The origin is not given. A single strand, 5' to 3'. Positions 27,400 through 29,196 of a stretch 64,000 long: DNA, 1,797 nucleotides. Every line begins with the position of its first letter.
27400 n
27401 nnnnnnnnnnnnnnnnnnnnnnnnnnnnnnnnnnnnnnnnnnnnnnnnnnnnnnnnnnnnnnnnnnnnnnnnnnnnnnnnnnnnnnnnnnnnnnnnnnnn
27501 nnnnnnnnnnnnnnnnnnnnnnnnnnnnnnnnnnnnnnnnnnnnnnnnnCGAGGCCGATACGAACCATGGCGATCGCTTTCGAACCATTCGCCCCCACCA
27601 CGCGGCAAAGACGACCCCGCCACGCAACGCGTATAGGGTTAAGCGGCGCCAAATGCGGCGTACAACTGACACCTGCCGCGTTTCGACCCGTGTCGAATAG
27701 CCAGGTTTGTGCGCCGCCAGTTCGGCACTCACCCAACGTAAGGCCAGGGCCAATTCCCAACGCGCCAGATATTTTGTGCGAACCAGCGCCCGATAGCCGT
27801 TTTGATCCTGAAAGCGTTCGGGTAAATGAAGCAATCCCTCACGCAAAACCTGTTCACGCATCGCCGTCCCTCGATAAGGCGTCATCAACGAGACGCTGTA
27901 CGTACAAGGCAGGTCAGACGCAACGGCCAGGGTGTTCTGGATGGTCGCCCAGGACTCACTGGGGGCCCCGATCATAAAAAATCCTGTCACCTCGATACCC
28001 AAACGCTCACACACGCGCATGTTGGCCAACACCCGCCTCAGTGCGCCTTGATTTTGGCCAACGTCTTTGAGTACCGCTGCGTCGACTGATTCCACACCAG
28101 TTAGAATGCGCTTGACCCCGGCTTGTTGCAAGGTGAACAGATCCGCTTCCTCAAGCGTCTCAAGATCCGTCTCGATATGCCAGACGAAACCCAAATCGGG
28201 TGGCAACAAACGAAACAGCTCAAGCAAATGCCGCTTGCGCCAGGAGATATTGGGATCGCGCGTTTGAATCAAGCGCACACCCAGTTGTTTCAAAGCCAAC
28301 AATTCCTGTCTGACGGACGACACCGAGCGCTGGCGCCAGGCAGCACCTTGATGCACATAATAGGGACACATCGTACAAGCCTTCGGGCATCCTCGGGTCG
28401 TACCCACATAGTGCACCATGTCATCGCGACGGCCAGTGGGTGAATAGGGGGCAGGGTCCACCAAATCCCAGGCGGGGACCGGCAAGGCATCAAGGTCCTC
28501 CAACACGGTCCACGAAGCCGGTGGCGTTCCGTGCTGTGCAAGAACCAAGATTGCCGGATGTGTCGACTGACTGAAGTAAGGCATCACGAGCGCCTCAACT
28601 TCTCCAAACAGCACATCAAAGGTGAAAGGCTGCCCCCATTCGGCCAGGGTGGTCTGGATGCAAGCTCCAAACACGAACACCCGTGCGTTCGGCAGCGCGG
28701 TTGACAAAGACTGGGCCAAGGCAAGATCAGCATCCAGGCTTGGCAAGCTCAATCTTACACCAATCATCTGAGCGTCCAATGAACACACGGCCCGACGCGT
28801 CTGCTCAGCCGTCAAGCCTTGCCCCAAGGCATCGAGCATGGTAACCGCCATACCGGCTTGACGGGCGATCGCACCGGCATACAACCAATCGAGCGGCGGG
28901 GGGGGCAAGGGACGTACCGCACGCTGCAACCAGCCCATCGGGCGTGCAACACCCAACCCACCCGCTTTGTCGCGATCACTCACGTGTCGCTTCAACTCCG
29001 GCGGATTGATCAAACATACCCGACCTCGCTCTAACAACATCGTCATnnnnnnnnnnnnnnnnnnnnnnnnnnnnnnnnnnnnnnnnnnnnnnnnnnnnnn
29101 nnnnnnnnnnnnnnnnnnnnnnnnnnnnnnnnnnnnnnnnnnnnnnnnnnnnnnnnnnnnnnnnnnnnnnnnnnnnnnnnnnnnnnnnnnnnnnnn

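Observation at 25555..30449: Glycoconjugate locus pairing a B12-binding radical SAM enzyme with UGDH, a GT4 glycosyltransferase and an acetyltransferase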

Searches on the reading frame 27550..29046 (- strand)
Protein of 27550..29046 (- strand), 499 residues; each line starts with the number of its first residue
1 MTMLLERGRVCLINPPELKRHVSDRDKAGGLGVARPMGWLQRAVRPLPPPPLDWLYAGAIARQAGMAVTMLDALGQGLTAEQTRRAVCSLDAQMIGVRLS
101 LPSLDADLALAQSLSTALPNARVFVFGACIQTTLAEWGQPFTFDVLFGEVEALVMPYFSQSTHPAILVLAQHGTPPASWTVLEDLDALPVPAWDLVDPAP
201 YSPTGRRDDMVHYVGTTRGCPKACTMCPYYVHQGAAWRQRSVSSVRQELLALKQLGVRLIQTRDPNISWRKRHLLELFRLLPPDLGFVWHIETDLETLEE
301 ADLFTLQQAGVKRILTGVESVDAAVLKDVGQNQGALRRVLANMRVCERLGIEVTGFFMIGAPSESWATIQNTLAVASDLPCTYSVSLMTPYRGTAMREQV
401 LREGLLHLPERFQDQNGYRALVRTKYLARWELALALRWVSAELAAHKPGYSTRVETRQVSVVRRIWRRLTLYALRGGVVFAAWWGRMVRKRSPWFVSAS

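Call 5: search_protein_families(library=pfam, proteins=[window:27550-29046:-], max_evalue=0.01)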
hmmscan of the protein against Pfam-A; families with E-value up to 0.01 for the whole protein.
window:27550-29046:- (499 aa): 2 families
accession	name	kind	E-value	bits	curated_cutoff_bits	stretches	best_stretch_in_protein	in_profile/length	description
PF04055.27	Radical_SAM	-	1.5e-15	58.2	29.5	1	216-373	3-163/166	Radical SAM superfamily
PF02310.24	B12-binding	-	1.3e-06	28.7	32.1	1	43-152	6-115/121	B12 binding domain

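Call 6: search_protein_families(library=ncbifam, proteins=[window:27550-29046:-], max_evalue=0.01)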
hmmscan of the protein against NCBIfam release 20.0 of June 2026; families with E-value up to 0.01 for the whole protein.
window:27550-29046:- (499 aa): 19 families
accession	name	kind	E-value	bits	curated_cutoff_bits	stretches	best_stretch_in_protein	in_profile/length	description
NF033070.1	rSAM_AprD4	equivalog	2.3e-29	102.6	500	1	8-440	6-428/456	AprD4 family radical SAM diol-dehydratase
TIGR03471.1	HpnJ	equivalog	6.8e-28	97.8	577.6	1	215-417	201-405/472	hopanoid biosynthesis associated radical SAM protein HpnJ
NF038361.1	rSAM_Sden_1168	equivalog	2.2e-17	62.8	575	1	179-388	244-461/560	Sden_1168 family B12-binding radical SAM P-methyltransferase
TIGR04479.1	bcpD_PhpK_rSAM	subfamily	1.2e-16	60.2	600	1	213-376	243-406/504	PhpK family radical SAM P-methyltransferase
TIGR04072.2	rSAM_ladder_B12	equivalog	2.4e-16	59.4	360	1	211-407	180-379/443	lipid biosynthesis B12-binding/radical SAM protein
TIGR02026.1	BchE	equivalog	3.6e-15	55.8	481.35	1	180-434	165-418/497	magnesium-protoporphyrin IX monomethyl ester anaerobic oxidative cyclase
TIGR04367.1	HpnR_B12_rSAM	equivalog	5e-13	48.4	650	1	57-397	28-370/490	hopanoid C-3 methylase HpnR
TIGR03975.1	rSAM_ocin_1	subfamily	6.8e-13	48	281.85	1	81-368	118-419/606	RiPP maturation radical SAM C-methyltransferase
NF050148.1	rSAM_ApyD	equivalog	2.4e-12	46.1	750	1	182-397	176-390/645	RiPP biosynthesis radical SAM protein ApyD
TIGR04014.1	B12_SAM_MJ_0865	equivalog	3.2e-11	42.7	360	1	212-426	161-384/434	methyl-coenzyme M reductase glutamine C-methyltransferase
NF040546.1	rSAM_CUAEP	equivalog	2.3e-10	39.8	500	1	51-373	13-332/468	CUAEP/CCAEP-tail radical SAM (seleno)protein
TIGR04295.1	B12_rSAM_oligo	hypoth_equivalog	1.2e-09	37.4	400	1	214-324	203-307/422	TIGR04295 family B12-binding domain-containing radical SAM protein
TIGR04385.1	B12_rSAM_cofa1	equivalog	1.3e-09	37.8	450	1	188-376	173-361/438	B12 lower ligand biosynthesis radical SAM protein BzaD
TIGR04013.1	B12_SAM_MJ_1487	hypoth_equivalog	1.6e-06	27.2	251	1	197-260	137-200/382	TIGR04013 family B12-binding domain/radical SAM domain-containing protein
NF040542.1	rSAM_RCCLKC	equivalog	2.6e-06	26.9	450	1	59-368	21-336/423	arsinothricin biosynthesis radical SAM protein ArsL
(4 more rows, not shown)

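Call 7: find_homologous_proteins(query=window:27550-29046:-, max_evalue=0.00001)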
Query window:27550-29046:- (499 aa): 156 proteins with E <= 0.00001 among 8000 candidates; the best 120 are listed.
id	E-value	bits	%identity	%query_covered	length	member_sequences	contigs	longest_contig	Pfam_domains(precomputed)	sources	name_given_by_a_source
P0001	0.0e+0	1137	100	100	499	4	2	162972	PF04055.28,PF02310.25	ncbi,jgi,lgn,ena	-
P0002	1.6e-139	484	54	87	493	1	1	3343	PF04055.28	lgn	-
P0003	1.2e-136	475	52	87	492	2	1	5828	PF04055.28,PF02310.25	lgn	-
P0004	2.6e-136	473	51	87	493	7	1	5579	PF04055.28,PF02310.25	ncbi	ncbi:MAG: B12-binding domain-containing radical SAM protein [Candidatus Sericytochromatia bacterium]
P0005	1.4e-135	471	53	87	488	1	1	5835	PF04055.28,PF02310.25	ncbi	ncbi:MAG TPA: radical SAM protein [Oscillatoriaceae cyanobacterium]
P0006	1.3e-132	461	51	87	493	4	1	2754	PF04055.28,PF02310.25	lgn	-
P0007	1.4e-132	461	51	87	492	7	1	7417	PF04055.28,PF02310.25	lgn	-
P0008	3.7e-132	460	51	87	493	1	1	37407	PF04055.28,PF02310.25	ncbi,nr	ncbi:MAG: Radical domain protein [Cyanobacteria bacterium RYN_339]|nr:Radical domain protein [Cyanob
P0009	8.5e-132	458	51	87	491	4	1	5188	PF04055.28,PF02310.25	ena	-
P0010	7.3e-131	455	51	87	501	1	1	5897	PF04055.28,PF02310.25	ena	-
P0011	8.7e-130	452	50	87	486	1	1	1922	PF04055.28,PF02310.25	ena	-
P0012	1.2e-129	451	50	87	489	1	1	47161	PF04055.28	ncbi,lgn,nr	ncbi:MAG: radical SAM protein [Candidatus Sericytochromatia bacterium]|nr:radical SAM protein [Candi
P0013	9.0e-129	448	49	87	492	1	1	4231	PF04055.28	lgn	-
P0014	1.6e-128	448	47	87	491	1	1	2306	PF04055.28,PF02310.25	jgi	jgi:anaerobic magnesium-protoporphyrin IX monomethyl ester cyclase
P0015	1.9e-128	447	51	87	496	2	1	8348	PF04055.28,PF02310.25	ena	-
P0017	2.2e-127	444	50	87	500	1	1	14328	PF04055.28,PF02310.25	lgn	-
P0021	3.2e-125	437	49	87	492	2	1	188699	PF04055.28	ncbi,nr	ncbi:MAG: radical SAM protein [Candidatus Sericytochromatia bacterium]|nr:radical SAM protein [Candi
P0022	4.0e-125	436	49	87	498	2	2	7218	PF04055.28,PF02310.25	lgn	-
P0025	6.5e-123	429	49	87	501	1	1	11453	PF04055.28,PF02310.25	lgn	-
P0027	2.3e-116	408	53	75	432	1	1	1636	PF04055.28,PF02310.25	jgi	jgi:radical SAM superfamily enzyme YgiQ (UPF0313 family)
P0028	3.8e-112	394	49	79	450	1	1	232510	PF04055.28,PF02310.25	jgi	jgi:radical SAM superfamily enzyme YgiQ (UPF0313 family)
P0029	8.2e-112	393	46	87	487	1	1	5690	PF04055.28,PF02310.25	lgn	-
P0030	3.9e-111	390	45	87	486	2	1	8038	PF04055.28,PF02310.25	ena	-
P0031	1.8e-110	388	46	87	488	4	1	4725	PF04055.28,PF02310.25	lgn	-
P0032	1.9e-110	388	46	87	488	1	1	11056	PF04055.28,PF02310.25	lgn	-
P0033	4.1e-110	387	45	87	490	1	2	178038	PF04055.28,PF02310.25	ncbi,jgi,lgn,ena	-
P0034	7.1e-109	383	46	87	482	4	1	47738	PF04055.28,PF02310.25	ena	-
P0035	1.6e-108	382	46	87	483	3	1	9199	PF04055.28,PF02310.25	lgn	-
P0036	3.2e-108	381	46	87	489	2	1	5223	PF04055.28,PF02310.25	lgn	-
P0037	3.4e-108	381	45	87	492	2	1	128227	PF04055.28,PF02310.25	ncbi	-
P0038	3.6e-108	381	44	87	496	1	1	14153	PF04055.28,PF02310.25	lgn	-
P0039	7.1e-108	380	45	88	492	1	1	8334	PF04055.28,PF02310.25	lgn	-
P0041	6.4e-107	376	43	87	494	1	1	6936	PF04055.28,PF02310.25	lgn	-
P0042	1.0e-106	376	45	87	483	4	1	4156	PF04055.28,PF02310.25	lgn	-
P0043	1.0e-106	376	45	87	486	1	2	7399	PF04055.28,PF02310.25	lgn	-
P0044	1.5e-105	372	45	87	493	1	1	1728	PF04055.28,PF02310.25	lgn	-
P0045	1.7e-105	372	44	87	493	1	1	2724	PF04055.28,PF02310.25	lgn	-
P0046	2.9e-104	368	45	87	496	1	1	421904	PF04055.28,PF02310.25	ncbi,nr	ncbi:radical SAM protein [bacterium]|nr:radical SAM protein [bacterium]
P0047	4.5e-104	367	45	87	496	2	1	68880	PF04055.28,PF02310.25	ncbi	ncbi:MAG TPA: radical SAM protein [Pantanalinema sp.]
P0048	2.2e-103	365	44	87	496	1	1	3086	PF04055.28,PF02310.25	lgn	-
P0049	4.8e-103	364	43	87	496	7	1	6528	PF04055.28,PF02310.25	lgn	-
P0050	6.0e-103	363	45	87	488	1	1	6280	PF04055.28,PF02310.25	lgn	-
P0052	1.1e-101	359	43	87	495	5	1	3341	PF04055.28,PF02310.25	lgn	-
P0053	2.4e-100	355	45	87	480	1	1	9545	PF04055.28,PF02310.25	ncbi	-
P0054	8.8e-100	353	45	87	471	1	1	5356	PF04055.28,PF02310.25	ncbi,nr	ncbi:MAG: radical SAM protein [Cyanobacteria bacterium REEB65]|nr:radical SAM protein [Cyanobacteria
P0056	4.4e-98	347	44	88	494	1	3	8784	PF04055.28,PF02310.25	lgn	-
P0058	1.7e-84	302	39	86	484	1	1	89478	PF04055.28,PF02310.25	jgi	jgi:anaerobic magnesium-protoporphyrin IX monomethyl ester cyclase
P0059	3.2e-83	298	38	86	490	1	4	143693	PF04055.28,PF02310.25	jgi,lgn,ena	jgi:anaerobic magnesium-protoporphyrin IX monomethyl ester cyclase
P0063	1.2e-28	118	28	71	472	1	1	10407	PF04055.28,PF02310.25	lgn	-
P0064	7.6e-25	106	25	85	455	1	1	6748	PF04055.28,PF02310.25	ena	-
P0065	1.1e-23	102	29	71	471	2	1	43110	PF04055.28,PF02310.25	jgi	jgi:radical SAM superfamily enzyme YgiQ (UPF0313 family)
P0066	9.7e-22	95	27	72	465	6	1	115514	PF04055.28,PF02310.25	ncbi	-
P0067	1.3e-20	92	25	71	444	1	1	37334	PF04055.28,PF02310.25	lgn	-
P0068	4.2e-20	90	27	72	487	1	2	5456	PF04055.28,PF02310.25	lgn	-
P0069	8.5e-20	89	28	75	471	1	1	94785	PF04055.28,PF02310.25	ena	-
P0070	2.7e-19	87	29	67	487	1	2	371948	PF04055.28,PF02310.25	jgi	jgi:radical SAM superfamily enzyme YgiQ (UPF0313 family)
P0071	3.0e-19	87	28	66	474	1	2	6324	PF04055.28,PF02310.25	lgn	-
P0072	1.6e-18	85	27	80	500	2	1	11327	PF04055.28,PF02310.25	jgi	jgi:radical SAM superfamily enzyme YgiQ (UPF0313 family)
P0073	1.8e-18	85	31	44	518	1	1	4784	PF04055.28,PF02310.25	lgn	-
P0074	2.0e-18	85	27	71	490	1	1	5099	PF04055.28,PF02310.25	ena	-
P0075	2.2e-18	84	28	72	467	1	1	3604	PF04055.28,PF02310.25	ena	-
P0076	2.7e-18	84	28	78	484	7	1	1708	PF04055.28,PF02310.25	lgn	-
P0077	5.6e-18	83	27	71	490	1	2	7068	PF04055.28,PF02310.25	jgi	jgi:radical SAM superfamily enzyme YgiQ (UPF0313 family)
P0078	3.6e-17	80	32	40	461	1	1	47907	PF04055.28,PF02310.25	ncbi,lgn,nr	ncbi:MAG: B12-binding domain-containing radical SAM protein [Candidatus Omnitrophica bacterium]|nr:B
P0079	4.9e-17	80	26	72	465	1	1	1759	PF04055.28,PF02310.25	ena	-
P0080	3.9e-16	77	30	45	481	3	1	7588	PF04055.28,PF02310.25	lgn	-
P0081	5.9e-16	76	29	45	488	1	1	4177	PF04055.28,PF02310.25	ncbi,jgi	-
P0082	7.1e-16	76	27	71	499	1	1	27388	PF04055.28,PF02310.25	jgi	jgi:anaerobic magnesium-protoporphyrin IX monomethyl ester cyclase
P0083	9.6e-16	76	29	46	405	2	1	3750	PF04055.28,PF02310.25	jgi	jgi:radical SAM superfamily enzyme YgiQ (UPF0313 family)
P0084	1.1e-15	75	25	71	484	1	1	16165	PF04055.28,PF02310.25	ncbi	ncbi:MAG: radical SAM protein [bacterium]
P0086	1.4e-15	75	27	78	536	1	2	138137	PF04055.28,PF02310.25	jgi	-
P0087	1.8e-15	75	29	71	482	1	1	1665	PF04055.28,PF02310.25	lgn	-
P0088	4.4e-15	74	24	77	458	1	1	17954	PF04055.28,PF02310.25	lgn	-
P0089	5.0e-15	73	27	74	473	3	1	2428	PF04055.28,PF02310.25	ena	-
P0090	9.2e-15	72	25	74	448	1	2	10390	PF04055.28,PF02310.25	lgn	-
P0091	9.8e-15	72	29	73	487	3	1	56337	PF04055.28,PF02310.25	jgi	jgi:radical SAM superfamily enzyme YgiQ (UPF0313 family)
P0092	1.2e-14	72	31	44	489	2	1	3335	PF04055.28,PF02310.25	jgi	jgi:anaerobic magnesium-protoporphyrin IX monomethyl ester cyclase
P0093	2.0e-14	71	29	44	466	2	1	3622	PF04055.28,PF02310.25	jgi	-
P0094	3.7e-14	70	28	71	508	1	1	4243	PF04055.28,PF02310.25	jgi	jgi:anaerobic magnesium-protoporphyrin IX monomethyl ester cyclase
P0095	6.2e-14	70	30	44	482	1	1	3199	PF04055.28,PF02310.25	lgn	-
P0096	8.1e-14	69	27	72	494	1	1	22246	PF04055.28,PF02310.25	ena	-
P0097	1.7e-13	68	26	71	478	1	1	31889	PF04055.28,PF02310.25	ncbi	-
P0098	1.7e-13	68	28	65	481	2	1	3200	PF04055.28,PF02310.25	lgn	-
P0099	2.0e-13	68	31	47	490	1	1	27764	PF04055.28,PF02310.25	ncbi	-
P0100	3.5e-13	67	29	49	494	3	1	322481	PF04055.28,PF02310.25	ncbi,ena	-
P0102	3.8e-13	67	30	44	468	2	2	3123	PF04055.28,PF02310.25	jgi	-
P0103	4.8e-13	67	28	71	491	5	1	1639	PF04055.28,PF02310.25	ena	-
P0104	5.4e-13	67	26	82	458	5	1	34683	PF04055.28,PF02310.25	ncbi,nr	ncbi:MAG: cobalamin B12-binding domain-containing protein [Planctomycetes bacterium]|nr:cobalamin B1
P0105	6.0e-13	66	32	45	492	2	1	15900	PF04055.28,PF02310.25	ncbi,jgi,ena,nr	ncbi:MAG TPA: radical SAM protein [Thermoanaerobaculia bacterium]|nr:radical SAM protein [Thermoanae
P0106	7.0e-13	66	23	80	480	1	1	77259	PF04055.28,PF02310.25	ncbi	-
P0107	8.4e-13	66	29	58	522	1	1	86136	PF04055.28,PF02310.25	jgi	jgi:anaerobic magnesium-protoporphyrin IX monomethyl ester cyclase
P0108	9.7e-13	66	25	87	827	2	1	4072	PF04055.28,PF02310.25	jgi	jgi:radical SAM superfamily enzyme YgiQ (UPF0313 family)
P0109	1.1e-12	66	27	71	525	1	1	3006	PF04055.28,PF02310.25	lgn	-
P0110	1.5e-12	65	30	45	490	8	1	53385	PF04055.28,PF02310.25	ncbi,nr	ncbi:MAG: radical protein [Mucilaginibacter sp.]|nr:radical protein [Mucilaginibacter sp.]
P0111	1.9e-12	65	28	50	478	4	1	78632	PF04055.28,PF02310.25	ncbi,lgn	ncbi:MAG: radical SAM protein [bacterium]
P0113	2.3e-12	65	32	43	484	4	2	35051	PF04055.28,PF02310.25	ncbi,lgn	-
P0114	3.2e-12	64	25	71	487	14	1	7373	PF04055.28,PF02310.25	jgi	-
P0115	4.6e-12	64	26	72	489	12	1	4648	PF04055.28,PF02310.25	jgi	jgi:radical SAM superfamily enzyme YgiQ (UPF0313 family)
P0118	2.6e-11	61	25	75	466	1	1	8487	PF04055.28,PF02310.25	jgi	-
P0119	4.5e-11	60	27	71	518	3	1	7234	PF04055.28,PF02310.25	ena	-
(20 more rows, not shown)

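Call 8: find_encoding_contigs(protein=P0001, flank=10000, max_places=4)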
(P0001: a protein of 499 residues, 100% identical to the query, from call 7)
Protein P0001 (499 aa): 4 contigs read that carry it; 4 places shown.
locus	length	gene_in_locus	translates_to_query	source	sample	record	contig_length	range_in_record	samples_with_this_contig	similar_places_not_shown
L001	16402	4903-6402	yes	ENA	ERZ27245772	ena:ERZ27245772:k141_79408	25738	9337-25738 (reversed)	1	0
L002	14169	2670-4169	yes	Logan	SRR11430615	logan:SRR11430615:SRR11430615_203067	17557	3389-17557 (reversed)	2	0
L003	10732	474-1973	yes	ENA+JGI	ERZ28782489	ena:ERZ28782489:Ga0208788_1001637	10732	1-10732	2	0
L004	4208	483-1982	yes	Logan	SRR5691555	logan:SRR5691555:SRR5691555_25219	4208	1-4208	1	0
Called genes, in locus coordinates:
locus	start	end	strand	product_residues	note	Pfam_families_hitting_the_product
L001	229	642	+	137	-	PF20741:GKRP-like_C (faint)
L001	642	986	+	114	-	PF01541:GIY-YIG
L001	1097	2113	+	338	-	PF00072:Response_reg, PF13487:HD_5, PF01966:HD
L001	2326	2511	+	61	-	-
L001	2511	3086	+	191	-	PF03364:Polyketide_cyc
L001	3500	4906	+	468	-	PF03721:UDPG_MGDP_dh_N, PF00984:UDPG_MGDP_dh, PF03720:UDPG_MGDP_dh_C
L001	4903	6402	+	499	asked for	PF02310:B12-binding (weak), PF04055:Radical_SAM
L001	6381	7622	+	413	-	PF13439:Glyco_transf_4, PF13579:Glyco_trans_4_4, PF20706:GT4-conflict, PF00534:Glycos_transf_1, PF13692:Glyco_trans_1_4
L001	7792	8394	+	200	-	PF14602:Hexapep_2 (weak), PF00132:Hexapep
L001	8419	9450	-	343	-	-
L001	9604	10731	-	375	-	PF00285:Citrate_synt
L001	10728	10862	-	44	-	-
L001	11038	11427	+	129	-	PF13411:MerR_1, PF13591:MerR_2 (weak), PF00376:MerR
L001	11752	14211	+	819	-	PF02861:Clp_N, PF00004:AAA, PF17871:AAA_lid_9, PF02151:UVR (weak), PF07724:AAA_2, PF00004:AAA, PF07728:AAA_5, PF10431:ClpB_D2-small, +6 more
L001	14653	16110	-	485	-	PF02789:Peptidase_M17_N, PF00883:Peptidase_M17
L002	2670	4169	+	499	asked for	PF02310:B12-binding (weak), PF04055:Radical_SAM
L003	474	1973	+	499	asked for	PF02310:B12-binding (weak), PF04055:Radical_SAM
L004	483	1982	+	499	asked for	PF02310:B12-binding (weak), PF04055:Radical_SAM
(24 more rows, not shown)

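Call 9: find_encoding_contigs(protein=P0021, flank=10000, max_places=3)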
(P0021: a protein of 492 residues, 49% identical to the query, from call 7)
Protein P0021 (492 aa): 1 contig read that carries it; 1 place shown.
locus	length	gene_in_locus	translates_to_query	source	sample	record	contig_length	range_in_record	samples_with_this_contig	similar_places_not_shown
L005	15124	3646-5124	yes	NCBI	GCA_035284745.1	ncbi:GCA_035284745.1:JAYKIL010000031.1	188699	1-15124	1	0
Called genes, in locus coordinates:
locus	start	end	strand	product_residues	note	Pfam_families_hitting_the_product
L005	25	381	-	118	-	-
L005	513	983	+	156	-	-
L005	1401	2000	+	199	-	PF03364:Polyketide_cyc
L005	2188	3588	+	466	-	PF01266:DAO (faint), PF03721:UDPG_MGDP_dh_N, PF00984:UDPG_MGDP_dh, PF03720:UDPG_MGDP_dh_C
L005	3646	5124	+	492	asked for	PF04055:Radical_SAM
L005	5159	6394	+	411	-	PF13439:Glyco_transf_4, PF13579:Glyco_trans_4_4, PF20706:GT4-conflict, PF00534:Glycos_transf_1, PF13692:Glyco_trans_1_4, PF13524:Glyco_trans_1_2 (weak)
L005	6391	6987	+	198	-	PF25087:GMPPB_C (faint), PF25084:LbH_EIF2B (weak), PF00132:Hexapep, PF14602:Hexapep_2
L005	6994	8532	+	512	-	PF01943:Polysacc_synt, PF13440:Polysacc_synt_3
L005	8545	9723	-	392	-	-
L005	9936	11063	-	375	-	PF00285:Citrate_synt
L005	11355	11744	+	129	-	PF13411:MerR_1, PF13591:MerR_2 (weak), PF00376:MerR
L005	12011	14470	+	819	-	PF02861:Clp_N, PF13191:AAA_16 (weak), PF00004:AAA, PF17871:AAA_lid_9, PF07724:AAA_2, PF00004:AAA, PF07728:AAA_5, PF10431:ClpB_D2-small, +6 more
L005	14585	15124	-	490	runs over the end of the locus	PF02789:Peptidase_M17_N, PF00883:Peptidase_M17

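Call 22: predict_structure(alignment_id=A1)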
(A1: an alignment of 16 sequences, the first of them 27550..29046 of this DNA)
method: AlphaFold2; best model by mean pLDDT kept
length: 499 residues; sequences in the alignment: 16
mean_pLDDT: 87.9   pTM: 0.89
mean pLDDT of the five models: 87.9, 87.8, 87.4, 86.5, 85.7
residues with pLDDT >= 90: 309; 70-90: 151; 50-70: 25; < 50: 14
segments of 3 or more residues with pLDDT < 50: 1-4, 450-454, 495-499
pLDDT, mean of each block of 10 residues (from residue 1): 66 93 73 78 83 96 97 95 98 96 93 96 94 84 93 94 84 73 94 96 94 91 82 88 94 96 81 90 86 92 95 92 87 87 96 93 94 92 89 89 83 84 92 94 75 59 87 94 87 51
secondary structure, 60 per line:
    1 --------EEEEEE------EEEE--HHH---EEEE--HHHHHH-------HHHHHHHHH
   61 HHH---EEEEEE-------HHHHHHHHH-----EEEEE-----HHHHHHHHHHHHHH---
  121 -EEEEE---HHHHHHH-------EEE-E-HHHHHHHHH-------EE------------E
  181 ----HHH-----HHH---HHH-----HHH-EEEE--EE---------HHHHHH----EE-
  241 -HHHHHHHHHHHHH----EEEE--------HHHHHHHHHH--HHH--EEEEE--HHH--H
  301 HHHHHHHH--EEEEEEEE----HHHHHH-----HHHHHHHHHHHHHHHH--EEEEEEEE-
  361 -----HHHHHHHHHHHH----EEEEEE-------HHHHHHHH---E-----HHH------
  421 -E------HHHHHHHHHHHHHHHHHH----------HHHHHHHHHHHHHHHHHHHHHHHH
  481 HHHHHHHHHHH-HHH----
elements in order: E9-14 E21-24 E33-36 H39-44 H52-63 E67-72 H80-88 E94-98 H104-117 E122-126 H130-136 E144-146 H150-158 E211-214 H228-233 H242-254 E259-262 H271-280 E288-292 H300-308 E311-318 H323-328 H334-349 E352-359 H366-377 E382-387 H395-402 H429-446 H457-491
